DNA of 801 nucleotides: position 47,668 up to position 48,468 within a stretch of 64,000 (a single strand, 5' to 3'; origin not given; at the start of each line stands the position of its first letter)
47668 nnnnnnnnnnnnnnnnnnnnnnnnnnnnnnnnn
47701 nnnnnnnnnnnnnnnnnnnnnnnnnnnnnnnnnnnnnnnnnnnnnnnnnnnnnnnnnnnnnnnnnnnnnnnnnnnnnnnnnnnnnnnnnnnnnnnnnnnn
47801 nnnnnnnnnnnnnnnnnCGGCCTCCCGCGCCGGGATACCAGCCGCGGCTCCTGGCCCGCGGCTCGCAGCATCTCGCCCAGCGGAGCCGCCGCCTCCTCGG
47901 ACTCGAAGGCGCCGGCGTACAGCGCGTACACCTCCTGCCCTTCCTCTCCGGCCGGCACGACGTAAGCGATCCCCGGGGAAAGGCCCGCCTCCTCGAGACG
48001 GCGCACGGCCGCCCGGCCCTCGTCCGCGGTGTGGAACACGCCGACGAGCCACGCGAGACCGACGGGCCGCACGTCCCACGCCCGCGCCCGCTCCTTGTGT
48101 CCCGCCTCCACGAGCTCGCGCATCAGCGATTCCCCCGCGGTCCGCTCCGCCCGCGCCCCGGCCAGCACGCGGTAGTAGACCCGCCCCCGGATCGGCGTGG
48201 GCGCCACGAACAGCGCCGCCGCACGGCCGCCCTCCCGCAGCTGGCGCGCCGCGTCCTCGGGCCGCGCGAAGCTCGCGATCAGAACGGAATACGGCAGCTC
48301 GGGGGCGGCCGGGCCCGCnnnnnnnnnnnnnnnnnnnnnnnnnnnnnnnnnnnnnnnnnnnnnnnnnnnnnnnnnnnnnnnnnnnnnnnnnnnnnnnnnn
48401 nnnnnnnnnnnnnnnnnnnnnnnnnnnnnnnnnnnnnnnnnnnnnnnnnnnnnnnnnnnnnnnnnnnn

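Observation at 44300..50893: Translationally coupled operon: SPOR lipoprotein, pseudo-ParA/MinD + TM + SPOR protein, SMC, RNase Z-like MBL hydrolase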

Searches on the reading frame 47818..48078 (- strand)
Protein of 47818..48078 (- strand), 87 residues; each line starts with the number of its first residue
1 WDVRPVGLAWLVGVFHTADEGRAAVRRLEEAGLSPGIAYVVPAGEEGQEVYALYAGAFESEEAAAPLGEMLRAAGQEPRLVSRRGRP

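Call 81: search_protein_families(library=pfam, proteins=[window:47818-48078:-], max_evalue=1)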
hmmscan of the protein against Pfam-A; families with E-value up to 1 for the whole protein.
window:47818-48078:- (87 aa): 2 families
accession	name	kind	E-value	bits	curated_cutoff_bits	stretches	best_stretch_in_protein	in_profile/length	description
PF05036.18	SPOR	-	1.8e-05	25.4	21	1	12-78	9-72/76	SPOR domain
PF25131.1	bL9m_N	-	0.15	12.1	27.3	1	73-85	13-25/33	Large ribosomal subunit protein bL9m N-terminal domain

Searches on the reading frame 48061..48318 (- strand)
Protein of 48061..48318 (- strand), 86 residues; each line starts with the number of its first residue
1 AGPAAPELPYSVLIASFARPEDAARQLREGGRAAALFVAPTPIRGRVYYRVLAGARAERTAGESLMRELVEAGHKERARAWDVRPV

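Call 81: search_protein_families(library=pfam, proteins=[window:48061-48318:-], max_evalue=1)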
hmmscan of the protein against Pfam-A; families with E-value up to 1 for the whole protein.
window:48061-48318:- (86 aa): 2 families
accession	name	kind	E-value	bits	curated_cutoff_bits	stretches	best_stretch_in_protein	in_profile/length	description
PF05036.18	SPOR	-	0.00031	21.4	21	1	10-72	5-68/76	SPOR domain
PF14871.12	GHL6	-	0.22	12.2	35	1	33-79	14-59/132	Hypothetical glycosyl hydrolase 6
